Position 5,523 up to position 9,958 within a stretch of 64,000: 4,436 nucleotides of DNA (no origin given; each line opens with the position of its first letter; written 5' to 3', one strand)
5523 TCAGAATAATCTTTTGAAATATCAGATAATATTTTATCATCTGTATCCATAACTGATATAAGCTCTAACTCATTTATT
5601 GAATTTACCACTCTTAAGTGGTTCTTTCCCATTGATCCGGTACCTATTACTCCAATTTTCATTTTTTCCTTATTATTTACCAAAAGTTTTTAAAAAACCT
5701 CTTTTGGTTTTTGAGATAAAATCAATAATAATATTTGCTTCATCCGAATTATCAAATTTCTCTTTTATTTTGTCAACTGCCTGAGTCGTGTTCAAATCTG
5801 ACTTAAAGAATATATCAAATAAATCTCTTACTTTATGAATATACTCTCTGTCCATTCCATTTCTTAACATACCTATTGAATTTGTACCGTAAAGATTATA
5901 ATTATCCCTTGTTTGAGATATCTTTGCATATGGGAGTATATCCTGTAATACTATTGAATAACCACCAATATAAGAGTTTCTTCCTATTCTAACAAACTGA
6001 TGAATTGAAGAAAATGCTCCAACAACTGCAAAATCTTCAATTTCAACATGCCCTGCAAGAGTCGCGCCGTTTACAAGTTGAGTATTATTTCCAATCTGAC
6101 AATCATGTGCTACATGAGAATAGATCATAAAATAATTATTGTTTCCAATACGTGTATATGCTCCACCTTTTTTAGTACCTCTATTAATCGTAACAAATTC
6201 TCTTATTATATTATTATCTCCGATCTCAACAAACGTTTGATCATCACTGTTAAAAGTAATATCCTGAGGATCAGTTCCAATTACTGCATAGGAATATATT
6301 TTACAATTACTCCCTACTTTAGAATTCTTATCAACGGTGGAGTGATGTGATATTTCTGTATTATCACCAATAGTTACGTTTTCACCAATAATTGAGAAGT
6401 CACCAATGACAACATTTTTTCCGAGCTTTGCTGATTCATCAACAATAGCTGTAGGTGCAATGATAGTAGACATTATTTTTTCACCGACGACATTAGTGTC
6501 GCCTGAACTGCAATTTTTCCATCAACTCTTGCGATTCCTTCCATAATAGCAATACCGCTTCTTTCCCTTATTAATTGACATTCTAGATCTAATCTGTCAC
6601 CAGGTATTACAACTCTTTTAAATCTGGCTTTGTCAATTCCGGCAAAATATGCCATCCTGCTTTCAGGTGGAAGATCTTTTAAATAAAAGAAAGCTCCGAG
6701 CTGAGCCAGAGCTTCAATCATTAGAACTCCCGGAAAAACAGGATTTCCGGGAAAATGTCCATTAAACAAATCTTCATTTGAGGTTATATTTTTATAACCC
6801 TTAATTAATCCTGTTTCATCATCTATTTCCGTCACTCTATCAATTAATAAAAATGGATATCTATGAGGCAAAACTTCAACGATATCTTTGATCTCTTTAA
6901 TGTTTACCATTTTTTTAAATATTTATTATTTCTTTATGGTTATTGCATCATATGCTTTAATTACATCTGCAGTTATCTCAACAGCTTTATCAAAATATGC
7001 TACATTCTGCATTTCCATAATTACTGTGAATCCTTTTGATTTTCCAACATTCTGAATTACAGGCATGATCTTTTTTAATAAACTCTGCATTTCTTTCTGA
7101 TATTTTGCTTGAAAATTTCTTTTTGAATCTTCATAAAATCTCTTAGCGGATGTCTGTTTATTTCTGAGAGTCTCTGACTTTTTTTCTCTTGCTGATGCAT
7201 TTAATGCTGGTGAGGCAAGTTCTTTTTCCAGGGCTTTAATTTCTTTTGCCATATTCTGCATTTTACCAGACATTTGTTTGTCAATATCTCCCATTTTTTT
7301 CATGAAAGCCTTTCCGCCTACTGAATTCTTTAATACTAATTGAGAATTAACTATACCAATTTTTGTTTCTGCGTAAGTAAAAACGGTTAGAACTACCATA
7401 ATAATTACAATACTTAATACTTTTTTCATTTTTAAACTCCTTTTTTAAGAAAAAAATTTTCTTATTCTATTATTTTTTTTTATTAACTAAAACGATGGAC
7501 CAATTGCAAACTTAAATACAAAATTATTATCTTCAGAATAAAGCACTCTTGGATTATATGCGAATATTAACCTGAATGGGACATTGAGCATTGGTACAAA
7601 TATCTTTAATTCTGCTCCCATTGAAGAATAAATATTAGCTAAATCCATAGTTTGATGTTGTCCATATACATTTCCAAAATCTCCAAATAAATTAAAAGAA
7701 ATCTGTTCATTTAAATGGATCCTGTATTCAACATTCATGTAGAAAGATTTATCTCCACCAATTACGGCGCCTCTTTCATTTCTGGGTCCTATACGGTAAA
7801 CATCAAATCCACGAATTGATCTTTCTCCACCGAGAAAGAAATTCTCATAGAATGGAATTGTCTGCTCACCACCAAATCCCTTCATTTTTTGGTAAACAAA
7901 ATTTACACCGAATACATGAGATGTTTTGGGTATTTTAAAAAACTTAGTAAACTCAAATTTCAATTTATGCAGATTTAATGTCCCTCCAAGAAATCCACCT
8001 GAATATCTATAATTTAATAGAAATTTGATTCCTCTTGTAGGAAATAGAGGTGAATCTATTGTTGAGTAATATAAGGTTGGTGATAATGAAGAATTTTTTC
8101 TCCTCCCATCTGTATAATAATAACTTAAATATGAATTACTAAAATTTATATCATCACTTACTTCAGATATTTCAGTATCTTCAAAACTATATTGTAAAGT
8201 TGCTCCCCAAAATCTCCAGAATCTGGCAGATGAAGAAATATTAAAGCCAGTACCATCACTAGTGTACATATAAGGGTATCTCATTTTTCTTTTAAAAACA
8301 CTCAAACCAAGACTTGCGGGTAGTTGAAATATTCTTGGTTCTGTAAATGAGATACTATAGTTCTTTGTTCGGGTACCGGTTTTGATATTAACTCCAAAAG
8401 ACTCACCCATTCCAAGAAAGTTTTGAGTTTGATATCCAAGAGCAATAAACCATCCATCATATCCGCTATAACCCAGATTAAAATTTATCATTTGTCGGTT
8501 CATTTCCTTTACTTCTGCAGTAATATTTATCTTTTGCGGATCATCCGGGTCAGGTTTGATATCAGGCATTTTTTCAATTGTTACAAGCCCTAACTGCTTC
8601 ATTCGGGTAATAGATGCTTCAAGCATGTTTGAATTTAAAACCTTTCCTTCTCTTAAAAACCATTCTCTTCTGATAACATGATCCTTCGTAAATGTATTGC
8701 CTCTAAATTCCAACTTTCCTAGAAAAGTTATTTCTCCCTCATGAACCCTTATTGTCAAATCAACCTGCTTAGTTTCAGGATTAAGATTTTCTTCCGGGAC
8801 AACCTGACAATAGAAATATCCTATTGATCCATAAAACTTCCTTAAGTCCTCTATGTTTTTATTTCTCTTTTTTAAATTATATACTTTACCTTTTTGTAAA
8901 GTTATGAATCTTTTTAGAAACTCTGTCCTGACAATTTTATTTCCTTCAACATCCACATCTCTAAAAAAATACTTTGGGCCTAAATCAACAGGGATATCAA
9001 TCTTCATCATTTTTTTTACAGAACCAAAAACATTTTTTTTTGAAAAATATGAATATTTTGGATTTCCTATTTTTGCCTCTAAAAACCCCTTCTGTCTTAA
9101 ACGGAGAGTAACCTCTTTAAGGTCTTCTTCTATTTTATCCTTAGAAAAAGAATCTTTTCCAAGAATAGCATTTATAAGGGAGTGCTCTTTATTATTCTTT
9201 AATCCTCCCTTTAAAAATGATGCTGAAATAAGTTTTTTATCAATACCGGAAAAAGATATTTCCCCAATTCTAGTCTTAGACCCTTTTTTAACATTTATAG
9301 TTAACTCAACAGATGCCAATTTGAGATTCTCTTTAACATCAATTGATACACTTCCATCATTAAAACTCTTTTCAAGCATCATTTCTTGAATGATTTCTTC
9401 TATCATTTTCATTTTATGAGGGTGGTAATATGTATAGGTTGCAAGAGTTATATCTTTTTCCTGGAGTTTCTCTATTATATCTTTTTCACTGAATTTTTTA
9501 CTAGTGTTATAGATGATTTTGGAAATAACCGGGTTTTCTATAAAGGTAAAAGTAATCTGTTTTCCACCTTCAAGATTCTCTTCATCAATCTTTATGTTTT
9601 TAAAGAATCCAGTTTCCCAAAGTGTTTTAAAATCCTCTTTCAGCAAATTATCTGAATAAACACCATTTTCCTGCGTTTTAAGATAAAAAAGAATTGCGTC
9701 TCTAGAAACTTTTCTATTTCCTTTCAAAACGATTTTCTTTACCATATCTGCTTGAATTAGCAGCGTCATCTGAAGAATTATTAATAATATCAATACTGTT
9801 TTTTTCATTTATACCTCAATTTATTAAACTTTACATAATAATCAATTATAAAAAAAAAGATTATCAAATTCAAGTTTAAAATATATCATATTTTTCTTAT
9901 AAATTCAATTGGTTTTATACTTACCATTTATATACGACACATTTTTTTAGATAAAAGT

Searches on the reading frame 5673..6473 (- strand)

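Call 53: search_protein_families(library=pfam, proteins=[window:5673-6473:-], max_evalue=0.00001)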
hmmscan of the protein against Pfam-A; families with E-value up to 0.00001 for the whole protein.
window:5673-6473:- (266 aa): 3 families
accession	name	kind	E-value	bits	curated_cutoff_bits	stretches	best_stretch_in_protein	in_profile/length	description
PF00132.30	Hexapep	-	2.7e-34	115.9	27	4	15-48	2-35/36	Bacterial transferase hexapeptide (six repeats)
PF13720.11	Acetyltransf_11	-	3e-17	63.2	24.5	1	178-260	1-81/82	Udp N-acetylglucosamine O-acyltransferase; Domain 2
PF25084.1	LbH_EIF2B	-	1.7e-10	41.3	54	0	7-66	20-76/105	EIF2B subunit epsilon LbH domain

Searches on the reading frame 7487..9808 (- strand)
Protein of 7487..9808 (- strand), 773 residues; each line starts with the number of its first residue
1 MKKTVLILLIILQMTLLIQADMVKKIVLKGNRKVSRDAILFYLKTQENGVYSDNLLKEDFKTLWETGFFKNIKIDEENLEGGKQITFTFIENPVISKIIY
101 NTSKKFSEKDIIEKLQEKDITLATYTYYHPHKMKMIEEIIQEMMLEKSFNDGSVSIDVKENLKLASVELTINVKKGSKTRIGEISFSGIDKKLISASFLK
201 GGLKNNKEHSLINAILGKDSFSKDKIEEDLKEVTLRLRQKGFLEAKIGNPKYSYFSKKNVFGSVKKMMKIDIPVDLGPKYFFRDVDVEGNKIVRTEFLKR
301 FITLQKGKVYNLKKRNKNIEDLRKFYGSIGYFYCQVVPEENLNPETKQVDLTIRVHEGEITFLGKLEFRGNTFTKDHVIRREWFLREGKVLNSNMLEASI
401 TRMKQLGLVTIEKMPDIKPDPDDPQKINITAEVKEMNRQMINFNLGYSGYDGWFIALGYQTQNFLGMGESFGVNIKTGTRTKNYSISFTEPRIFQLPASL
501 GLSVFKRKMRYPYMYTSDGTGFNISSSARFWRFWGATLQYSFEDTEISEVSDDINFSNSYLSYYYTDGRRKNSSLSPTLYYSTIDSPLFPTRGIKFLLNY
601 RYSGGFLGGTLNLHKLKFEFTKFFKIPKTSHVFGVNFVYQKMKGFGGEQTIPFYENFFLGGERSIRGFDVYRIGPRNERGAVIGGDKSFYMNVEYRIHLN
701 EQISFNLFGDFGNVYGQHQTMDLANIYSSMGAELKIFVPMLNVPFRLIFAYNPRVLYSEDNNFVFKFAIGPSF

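Call 50: search_protein_families(library=pfam, proteins=[window:7487-9808:-], max_evalue=0.00001)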
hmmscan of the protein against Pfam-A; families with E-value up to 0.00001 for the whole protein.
window:7487-9808:- (773 aa): 2 families
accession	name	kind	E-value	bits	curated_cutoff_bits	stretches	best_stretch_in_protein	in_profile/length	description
PF01103.29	Omp85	-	3.1e-49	168.7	24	1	463-773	1-325/325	Omp85 superfamily domain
PF07244.20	POTRA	-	1e-45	154.8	21.3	4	280-358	1-79/79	Surface antigen variable number repeat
